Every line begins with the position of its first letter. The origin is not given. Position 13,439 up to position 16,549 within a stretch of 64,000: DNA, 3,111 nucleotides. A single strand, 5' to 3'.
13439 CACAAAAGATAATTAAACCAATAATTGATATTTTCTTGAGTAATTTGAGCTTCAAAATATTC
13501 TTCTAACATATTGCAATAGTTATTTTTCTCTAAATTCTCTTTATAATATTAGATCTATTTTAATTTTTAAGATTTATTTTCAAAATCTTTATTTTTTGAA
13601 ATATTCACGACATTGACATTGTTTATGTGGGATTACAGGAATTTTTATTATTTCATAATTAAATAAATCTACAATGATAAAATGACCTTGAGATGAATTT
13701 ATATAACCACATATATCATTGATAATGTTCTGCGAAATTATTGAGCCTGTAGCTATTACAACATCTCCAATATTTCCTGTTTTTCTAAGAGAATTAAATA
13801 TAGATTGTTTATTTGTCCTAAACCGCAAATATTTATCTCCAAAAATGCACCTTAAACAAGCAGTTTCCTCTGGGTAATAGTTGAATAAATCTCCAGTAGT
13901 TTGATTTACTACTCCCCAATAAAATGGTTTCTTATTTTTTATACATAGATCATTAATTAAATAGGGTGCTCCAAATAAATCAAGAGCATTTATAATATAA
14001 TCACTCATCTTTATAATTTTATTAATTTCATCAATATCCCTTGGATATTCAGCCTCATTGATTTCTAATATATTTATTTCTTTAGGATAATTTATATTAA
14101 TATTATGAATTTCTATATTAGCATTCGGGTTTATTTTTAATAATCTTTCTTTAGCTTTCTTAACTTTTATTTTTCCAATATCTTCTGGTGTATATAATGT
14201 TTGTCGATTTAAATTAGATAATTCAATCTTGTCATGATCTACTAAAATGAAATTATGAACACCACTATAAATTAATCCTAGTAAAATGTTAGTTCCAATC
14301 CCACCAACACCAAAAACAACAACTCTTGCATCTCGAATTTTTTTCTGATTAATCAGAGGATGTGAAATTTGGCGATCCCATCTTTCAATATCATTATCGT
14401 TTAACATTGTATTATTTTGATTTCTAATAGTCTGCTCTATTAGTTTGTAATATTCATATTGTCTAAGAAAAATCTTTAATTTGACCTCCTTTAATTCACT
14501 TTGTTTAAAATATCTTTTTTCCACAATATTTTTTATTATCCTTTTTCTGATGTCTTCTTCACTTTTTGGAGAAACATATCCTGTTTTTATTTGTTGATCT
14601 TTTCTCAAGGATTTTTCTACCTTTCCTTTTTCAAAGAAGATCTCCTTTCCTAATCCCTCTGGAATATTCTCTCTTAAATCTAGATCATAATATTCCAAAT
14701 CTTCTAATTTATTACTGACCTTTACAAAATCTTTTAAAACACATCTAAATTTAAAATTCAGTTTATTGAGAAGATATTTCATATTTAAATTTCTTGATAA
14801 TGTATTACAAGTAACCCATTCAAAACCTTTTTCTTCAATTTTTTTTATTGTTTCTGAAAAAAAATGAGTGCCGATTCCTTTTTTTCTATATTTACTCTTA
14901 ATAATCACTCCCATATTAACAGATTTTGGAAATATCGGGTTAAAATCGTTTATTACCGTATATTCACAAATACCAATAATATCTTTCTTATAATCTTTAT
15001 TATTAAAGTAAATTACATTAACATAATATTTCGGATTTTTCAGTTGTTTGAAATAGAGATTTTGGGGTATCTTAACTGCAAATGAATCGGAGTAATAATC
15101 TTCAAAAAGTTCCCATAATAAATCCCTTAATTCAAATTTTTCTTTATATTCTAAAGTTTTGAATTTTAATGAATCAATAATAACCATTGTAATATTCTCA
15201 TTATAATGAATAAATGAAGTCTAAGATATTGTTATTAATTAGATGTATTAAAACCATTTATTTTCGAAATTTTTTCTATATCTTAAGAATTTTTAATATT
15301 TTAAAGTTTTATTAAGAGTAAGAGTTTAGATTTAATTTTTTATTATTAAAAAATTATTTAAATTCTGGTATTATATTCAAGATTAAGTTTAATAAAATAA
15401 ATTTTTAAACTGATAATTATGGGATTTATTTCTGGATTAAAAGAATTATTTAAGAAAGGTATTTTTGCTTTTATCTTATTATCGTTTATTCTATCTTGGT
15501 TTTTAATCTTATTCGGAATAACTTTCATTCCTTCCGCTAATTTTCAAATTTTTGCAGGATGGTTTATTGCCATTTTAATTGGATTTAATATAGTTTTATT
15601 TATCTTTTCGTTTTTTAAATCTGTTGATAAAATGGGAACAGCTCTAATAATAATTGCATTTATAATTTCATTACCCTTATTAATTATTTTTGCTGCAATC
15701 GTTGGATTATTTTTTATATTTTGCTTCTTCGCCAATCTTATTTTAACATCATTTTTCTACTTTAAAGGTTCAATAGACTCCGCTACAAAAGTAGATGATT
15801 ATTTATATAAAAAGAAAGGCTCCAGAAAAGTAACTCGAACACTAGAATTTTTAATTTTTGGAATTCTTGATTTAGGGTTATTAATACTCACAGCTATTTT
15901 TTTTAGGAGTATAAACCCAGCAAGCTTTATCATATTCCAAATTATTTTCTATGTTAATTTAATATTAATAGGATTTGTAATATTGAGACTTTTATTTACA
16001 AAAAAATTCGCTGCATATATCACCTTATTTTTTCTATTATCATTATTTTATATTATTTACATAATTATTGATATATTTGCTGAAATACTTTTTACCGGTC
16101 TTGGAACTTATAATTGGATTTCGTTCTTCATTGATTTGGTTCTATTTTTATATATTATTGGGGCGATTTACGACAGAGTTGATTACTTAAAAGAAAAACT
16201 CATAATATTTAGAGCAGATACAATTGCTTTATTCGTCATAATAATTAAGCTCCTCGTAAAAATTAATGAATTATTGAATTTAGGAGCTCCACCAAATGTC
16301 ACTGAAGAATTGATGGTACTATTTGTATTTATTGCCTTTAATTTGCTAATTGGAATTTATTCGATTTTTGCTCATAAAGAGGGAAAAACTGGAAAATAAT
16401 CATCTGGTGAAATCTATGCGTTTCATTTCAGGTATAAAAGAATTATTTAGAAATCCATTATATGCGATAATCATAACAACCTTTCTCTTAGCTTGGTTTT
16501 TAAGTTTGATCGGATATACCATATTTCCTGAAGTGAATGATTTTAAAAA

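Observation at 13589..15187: Single-polypeptide fusion of a RimJ/RimL-like GNAT acetyltransferase to a ThiF/MoeB-type E1 adenylation domain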

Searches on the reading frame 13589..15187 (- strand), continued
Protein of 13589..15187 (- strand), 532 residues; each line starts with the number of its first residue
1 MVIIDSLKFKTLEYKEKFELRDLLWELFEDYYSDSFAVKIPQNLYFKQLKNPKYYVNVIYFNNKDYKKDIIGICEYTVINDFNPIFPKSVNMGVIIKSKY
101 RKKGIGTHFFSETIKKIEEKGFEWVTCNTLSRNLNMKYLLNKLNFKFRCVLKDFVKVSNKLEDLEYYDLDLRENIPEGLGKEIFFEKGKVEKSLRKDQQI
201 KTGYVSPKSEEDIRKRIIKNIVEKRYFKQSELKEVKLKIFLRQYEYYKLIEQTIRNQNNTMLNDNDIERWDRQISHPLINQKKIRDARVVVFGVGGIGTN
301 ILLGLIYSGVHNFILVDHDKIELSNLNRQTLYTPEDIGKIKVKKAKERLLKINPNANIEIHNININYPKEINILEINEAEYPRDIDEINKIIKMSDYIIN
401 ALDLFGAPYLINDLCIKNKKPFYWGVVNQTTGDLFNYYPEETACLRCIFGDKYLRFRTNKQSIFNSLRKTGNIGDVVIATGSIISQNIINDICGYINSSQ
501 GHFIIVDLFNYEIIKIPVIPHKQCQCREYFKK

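Call 90: search_protein_families(library=pfam, proteins=[P0021, P0038, P0047, P0053], max_evalue=0.001)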
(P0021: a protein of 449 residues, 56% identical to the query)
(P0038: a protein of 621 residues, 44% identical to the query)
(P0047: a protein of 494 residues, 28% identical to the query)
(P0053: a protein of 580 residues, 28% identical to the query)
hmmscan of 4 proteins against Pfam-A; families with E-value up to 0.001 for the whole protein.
P0021 (449 aa): 2 families
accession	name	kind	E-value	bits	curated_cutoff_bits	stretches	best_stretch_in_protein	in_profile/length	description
PF00899.27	ThiF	-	1.1e-46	159.4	28.1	1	200-443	12-236/238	ThiF family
PF10130.15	PIN_2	-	4.6e-07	30.6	22.4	1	7-133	1-116/133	PIN domain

P0038 (621 aa): 1 family
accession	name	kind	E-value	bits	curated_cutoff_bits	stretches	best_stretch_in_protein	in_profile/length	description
PF00899.27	ThiF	-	1.1e-43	149.5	28.1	1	153-380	13-202/238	ThiF family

P0047 (494 aa): 3 families
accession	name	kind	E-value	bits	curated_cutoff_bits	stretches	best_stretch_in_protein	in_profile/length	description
PF00899.27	ThiF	-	1.3e-70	237.7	28.1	1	146-382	1-238/238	ThiF family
PF02391.22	MoaE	-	1.1e-34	119.5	23.4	1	16-116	13-114/114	MoaE protein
PF00581.25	Rhodanese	-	9e-08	32.9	22.2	1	411-490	12-101/102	Rhodanese-like domain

P0053 (580 aa): 3 families
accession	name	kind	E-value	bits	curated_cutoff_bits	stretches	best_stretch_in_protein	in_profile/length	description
PF00899.27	ThiF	-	7.5e-33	114.1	28.1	1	309-478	11-178/238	ThiF family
PF14464.11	Prok-JAB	-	9.2e-08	32.4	25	1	36-150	5-103/114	Prokaryotic homologs of the JAB domain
PF13241.12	NAD_binding_7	-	0.00082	20.4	22.1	0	318-426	7-79/104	Putative NAD(P)-binding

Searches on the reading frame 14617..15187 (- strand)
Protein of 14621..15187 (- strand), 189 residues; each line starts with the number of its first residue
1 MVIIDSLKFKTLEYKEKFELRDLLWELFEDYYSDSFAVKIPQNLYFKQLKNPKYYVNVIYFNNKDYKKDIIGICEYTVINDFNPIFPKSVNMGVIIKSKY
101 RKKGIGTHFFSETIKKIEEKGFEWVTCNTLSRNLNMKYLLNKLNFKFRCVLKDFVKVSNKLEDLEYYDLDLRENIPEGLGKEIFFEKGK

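Call 24: find_homologous_proteins(query=window:14621-15187:-, max_evalue=0.01)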
Query seq(189 aa) (189 aa): 3 proteins with E <= 0.01 among 61 candidates.
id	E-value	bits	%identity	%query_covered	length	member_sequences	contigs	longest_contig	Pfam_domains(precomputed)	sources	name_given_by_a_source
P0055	2.0e-100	352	91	92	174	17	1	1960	PF13302.14,PF00583.32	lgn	-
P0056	5.8e-82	292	73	91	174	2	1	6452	PF00583.32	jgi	-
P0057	1.1e-80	288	73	93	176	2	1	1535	PF13302.14,PF00583.32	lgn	-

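Call 25: find_encoding_contigs(protein=P0056, flank=7000, max_places=4)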
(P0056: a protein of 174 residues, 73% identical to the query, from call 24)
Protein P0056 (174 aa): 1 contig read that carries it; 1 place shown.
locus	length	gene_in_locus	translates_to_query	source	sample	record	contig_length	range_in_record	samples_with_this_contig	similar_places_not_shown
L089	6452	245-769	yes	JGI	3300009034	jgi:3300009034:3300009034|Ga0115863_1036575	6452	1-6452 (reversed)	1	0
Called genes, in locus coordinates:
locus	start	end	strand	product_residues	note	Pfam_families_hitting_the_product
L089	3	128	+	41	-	?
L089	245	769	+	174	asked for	PF00583:Acetyltransf_1 (weak)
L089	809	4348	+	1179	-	-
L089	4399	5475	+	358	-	PF01555:N6_N4_Mtase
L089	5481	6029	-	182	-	PF02952:Fucose_iso_C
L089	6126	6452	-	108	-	?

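Call 26: find_encoding_contigs(protein=P0055, flank=7000, max_places=4)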
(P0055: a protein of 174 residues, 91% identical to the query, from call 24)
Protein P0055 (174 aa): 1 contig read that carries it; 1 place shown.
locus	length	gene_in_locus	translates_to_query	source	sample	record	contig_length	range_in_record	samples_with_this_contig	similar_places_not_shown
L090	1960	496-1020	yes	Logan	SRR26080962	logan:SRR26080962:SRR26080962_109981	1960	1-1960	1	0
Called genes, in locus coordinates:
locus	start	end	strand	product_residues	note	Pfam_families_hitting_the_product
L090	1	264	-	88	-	?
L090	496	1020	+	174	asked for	PF13302:Acetyltransf_3 (weak), PF00583:Acetyltransf_1 (weak)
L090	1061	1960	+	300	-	?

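Call 27: find_encoding_contigs(protein=P0057, flank=7000, max_places=4)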
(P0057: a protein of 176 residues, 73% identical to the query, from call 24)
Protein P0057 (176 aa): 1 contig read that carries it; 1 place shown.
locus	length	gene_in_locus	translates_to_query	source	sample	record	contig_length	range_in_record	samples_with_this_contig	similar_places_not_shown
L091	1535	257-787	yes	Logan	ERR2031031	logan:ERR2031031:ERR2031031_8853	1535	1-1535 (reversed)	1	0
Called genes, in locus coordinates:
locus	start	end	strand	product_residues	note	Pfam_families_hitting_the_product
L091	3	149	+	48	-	?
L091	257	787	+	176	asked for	PF00583:Acetyltransf_1 (weak), PF13302:Acetyltransf_3 (weak)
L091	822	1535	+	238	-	?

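Call 42: search_protein_representatives(protein=window:14617-15187:-)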
Query: 190 residues. Proteins with E-value up to 0.001 (for the whole library): 4; up to 1e-10: 2; up to 1e-30: 2. The best 4 are listed.
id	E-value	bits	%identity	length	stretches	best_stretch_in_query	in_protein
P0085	1.3e-50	188.4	44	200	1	2-173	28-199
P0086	2.5e-31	125.5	38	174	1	1-172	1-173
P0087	4.1e-04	36.7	31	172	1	57-169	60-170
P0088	6.5e-04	36.1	34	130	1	43-151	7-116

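Call 43: search_solved_structures(query=A4, max_evalue=1, show_alignments=2)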
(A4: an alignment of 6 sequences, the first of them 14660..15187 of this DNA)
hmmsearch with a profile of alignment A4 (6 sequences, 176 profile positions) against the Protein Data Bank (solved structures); distinct sequences matched with E-value up to 1: 30.
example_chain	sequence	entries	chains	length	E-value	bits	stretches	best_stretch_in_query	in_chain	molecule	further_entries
3ld2_A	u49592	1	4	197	4.5e-05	26.5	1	59-170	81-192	Putative acetyltransferase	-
3f8k_A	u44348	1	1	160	0.0018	21.3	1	88-149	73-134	Protein acetyltransferase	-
4mbu_A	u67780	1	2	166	0.0087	19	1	85-172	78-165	Similar to N-acetyltransferase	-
2x7b_A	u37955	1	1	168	0.009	19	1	76-154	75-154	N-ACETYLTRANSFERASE SSO0209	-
4lx9_A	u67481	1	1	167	0.009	19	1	76-154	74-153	ARCHAEAL AMINO-TERMINAL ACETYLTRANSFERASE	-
4r3k_A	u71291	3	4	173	0.0099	18.9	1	76-154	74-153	Uncharacterized N-acetyltransferase SSO0209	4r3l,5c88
6ag4_A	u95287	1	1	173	0.01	18.8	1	76-154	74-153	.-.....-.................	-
6ag5_A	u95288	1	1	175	0.016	18.2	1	77-154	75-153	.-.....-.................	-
6ao7_A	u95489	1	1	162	0.037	17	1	66-157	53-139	Acetyltransferase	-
5f46_A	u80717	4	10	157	0.1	15.6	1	5-128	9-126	aminoglycoside acetyltransferase meta-AAC0020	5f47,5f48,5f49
5u08_A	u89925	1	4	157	0.1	15.5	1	5-128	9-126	aminoglycoside acetyltransferase meta-AAC0020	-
2pc1_A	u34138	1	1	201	0.31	14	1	95-148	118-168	Acetyltransferase, GNAT family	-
7l2y_AAA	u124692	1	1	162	0.54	13.2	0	81-117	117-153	Integrase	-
6w42_A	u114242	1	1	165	0.67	12.9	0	79-117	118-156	HIV Integrase catalytic domain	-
4tsx_A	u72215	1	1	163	0.69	12.9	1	79-117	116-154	Integrase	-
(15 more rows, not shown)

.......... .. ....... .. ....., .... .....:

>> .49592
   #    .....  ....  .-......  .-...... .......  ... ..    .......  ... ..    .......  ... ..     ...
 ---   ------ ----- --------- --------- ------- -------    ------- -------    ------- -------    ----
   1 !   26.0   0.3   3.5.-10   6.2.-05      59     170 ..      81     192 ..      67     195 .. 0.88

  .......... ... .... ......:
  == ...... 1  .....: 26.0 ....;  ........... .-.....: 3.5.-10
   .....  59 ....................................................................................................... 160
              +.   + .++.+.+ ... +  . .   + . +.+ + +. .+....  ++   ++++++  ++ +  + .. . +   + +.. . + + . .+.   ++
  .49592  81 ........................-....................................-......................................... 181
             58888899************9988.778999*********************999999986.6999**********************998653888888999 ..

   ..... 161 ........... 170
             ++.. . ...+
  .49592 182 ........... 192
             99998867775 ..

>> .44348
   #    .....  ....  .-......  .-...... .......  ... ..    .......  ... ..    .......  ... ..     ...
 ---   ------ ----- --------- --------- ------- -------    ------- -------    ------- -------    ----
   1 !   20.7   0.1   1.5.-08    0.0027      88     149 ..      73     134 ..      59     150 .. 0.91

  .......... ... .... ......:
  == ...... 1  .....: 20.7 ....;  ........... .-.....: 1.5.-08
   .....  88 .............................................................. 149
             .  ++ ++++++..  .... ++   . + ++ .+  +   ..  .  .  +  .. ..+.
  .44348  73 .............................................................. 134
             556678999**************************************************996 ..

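Call 44: search_protein_families(library=pfam, proteins=[P0085, P0086, P0087, P0088, P0055, P0056, P0057], max_evalue=0.01)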
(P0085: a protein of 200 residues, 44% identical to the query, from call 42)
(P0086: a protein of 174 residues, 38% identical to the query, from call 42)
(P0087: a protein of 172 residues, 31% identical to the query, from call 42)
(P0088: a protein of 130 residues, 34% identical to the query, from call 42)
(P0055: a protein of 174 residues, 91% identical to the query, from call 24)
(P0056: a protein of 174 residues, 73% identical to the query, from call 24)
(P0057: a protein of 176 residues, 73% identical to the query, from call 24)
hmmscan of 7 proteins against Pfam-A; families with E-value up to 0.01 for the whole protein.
P0085 (200 aa): 4 families
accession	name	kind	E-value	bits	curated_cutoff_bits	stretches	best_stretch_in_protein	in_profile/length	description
PF00583.31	Acetyltransf_1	-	6.8e-07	30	20.7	1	54-171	4-116/116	Acetyltransferase (GNAT) family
PF13302.13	Acetyltransf_3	-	6.6e-06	27.3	25.4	1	96-171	65-137/138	Acetyltransferase (GNAT) domain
PF13420.13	Acetyltransf_4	-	0.00023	21.6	24.3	1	58-190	25-153/155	Acetyltransferase (GNAT) domain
PF13508.13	Acetyltransf_7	-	0.0062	17.3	27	0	93-172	11-83/84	Acetyltransferase (GNAT) domain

P0086 (174 aa): 5 families
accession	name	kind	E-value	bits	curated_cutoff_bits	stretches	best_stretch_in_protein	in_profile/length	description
PF00583.31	Acetyltransf_1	-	3.9e-10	40.4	20.7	1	50-146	28-116/116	Acetyltransferase (GNAT) family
PF13302.13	Acetyltransf_3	-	2.7e-08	35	25.4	1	54-147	53-138/138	Acetyltransferase (GNAT) domain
PF13508.13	Acetyltransf_7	-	8.9e-06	26.4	27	1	69-147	12-83/84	Acetyltransferase (GNAT) domain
PF13673.13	Acetyltransf_10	-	0.00063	20.2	23.6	1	95-153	57-114/128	Acetyltransferase (GNAT) domain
PF08445.16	FR47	-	0.0012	19.2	22.1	1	94-148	26-79/86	FR47-like protein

P0087 (172 aa): 8 families
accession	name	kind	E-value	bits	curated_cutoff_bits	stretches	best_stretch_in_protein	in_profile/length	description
PF00583.31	Acetyltransf_1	-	1.4e-11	45.2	20.7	1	52-146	24-116/116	Acetyltransferase (GNAT) family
PF13302.13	Acetyltransf_3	-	5.9e-11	43.6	25.4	1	2-147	3-138/138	Acetyltransferase (GNAT) domain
PF13508.13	Acetyltransf_7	-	2.5e-09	37.8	27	1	60-147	2-83/84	Acetyltransferase (GNAT) domain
PF13673.13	Acetyltransf_10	-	2.5e-09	37.6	23.6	1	50-168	20-127/128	Acetyltransferase (GNAT) domain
PF13420.13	Acetyltransf_4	-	7.7e-09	36.2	24.3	1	3-165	1-153/155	Acetyltransferase (GNAT) domain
PF08445.16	FR47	-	0.00014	22.2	22.1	1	96-147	27-78/86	FR47-like protein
PF13527.13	Acetyltransf_9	-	0.00031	21.2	25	1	4-147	3-125/127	Acetyltransferase (GNAT) domain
PF17013.11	Acetyltransf_15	-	0.0016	18.4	35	1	68-132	44-114/210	Putative acetyl-transferase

P0088 (130 aa): 7 families
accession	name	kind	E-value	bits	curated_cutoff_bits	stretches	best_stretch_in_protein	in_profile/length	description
PF00583.31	Acetyltransf_1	-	1.3e-18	67.8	20.7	1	20-112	24-116/116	Acetyltransferase (GNAT) family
PF13508.13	Acetyltransf_7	-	3.5e-13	50.2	27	1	29-114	3-84/84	Acetyltransferase (GNAT) domain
PF13673.13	Acetyltransf_10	-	3.5e-11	43.6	23.6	1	21-118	23-113/128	Acetyltransferase (GNAT) domain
PF08445.16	FR47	-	1.9e-09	37.8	22.1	1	57-115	23-80/86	FR47-like protein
PF13302.13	Acetyltransf_3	-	3e-08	34.9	25.4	1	11-113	32-138/138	Acetyltransferase (GNAT) domain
PF14542.12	Acetyltransf_CG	-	0.00012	22.6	30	1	38-92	9-61/80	GCN5-related N-acetyl-transferase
PF13420.13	Acetyltransf_4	-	0.00013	22.5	24.3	1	14-117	35-139/155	Acetyltransferase (GNAT) domain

P0055 (174 aa): 3 families
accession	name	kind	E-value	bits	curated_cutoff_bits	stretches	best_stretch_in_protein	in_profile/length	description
PF00583.31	Acetyltransf_1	-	2.1e-06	28.4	20.7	1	24-145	4-116/116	Acetyltransferase (GNAT) family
PF13302.13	Acetyltransf_3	-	4.8e-06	27.8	25.4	1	47-146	46-138/138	Acetyltransferase (GNAT) domain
PF13508.13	Acetyltransf_7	-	0.0052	17.6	27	1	68-130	12-67/84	Acetyltransferase (GNAT) domain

P0056 (174 aa): 3 families
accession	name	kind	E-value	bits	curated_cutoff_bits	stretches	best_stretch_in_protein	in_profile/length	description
PF00583.31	Acetyltransf_1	-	6.1e-07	30.2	20.7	1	23-145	7-116/116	Acetyltransferase (GNAT) family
PF13302.13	Acetyltransf_3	-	0.00011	23.4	25.4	1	51-146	50-138/138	Acetyltransferase (GNAT) domain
PF13508.13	Acetyltransf_7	-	0.0088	16.8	27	0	68-130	12-67/84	Acetyltransferase (GNAT) domain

P0057 (176 aa): 3 families
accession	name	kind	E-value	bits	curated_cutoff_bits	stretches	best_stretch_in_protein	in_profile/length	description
PF00583.31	Acetyltransf_1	-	2.1e-06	28.4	20.7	1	24-145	4-116/116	Acetyltransferase (GNAT) family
PF13302.13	Acetyltransf_3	-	3.4e-06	28.2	25.4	1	47-146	45-138/138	Acetyltransferase (GNAT) domain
PF13508.13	Acetyltransf_7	-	0.00078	20.2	27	1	65-131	11-68/84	Acetyltransferase (GNAT) domain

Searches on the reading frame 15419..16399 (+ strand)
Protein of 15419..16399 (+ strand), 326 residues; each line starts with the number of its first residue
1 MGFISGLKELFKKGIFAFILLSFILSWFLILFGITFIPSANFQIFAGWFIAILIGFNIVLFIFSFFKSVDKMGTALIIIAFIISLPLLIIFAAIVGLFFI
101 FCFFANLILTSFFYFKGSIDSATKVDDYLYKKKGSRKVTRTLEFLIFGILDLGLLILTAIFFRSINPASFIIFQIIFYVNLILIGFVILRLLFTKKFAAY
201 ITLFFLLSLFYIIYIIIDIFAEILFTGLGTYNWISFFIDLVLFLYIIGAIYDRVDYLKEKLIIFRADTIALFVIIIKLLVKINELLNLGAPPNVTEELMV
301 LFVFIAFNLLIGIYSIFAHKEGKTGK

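Call 18: search_protein_families(library=pfam, proteins=[window:15419-16399:+], max_evalue=0.01)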
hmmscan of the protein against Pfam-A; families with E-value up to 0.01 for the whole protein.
window:15419-16399:+ (326 aa): 0 families

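Call 19: search_protein_families(library=padloc, proteins=[window:15419-16399:+], max_evalue=0.01)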
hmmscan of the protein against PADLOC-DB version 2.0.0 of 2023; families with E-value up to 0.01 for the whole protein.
window:15419-16399:+ (326 aa): 0 families
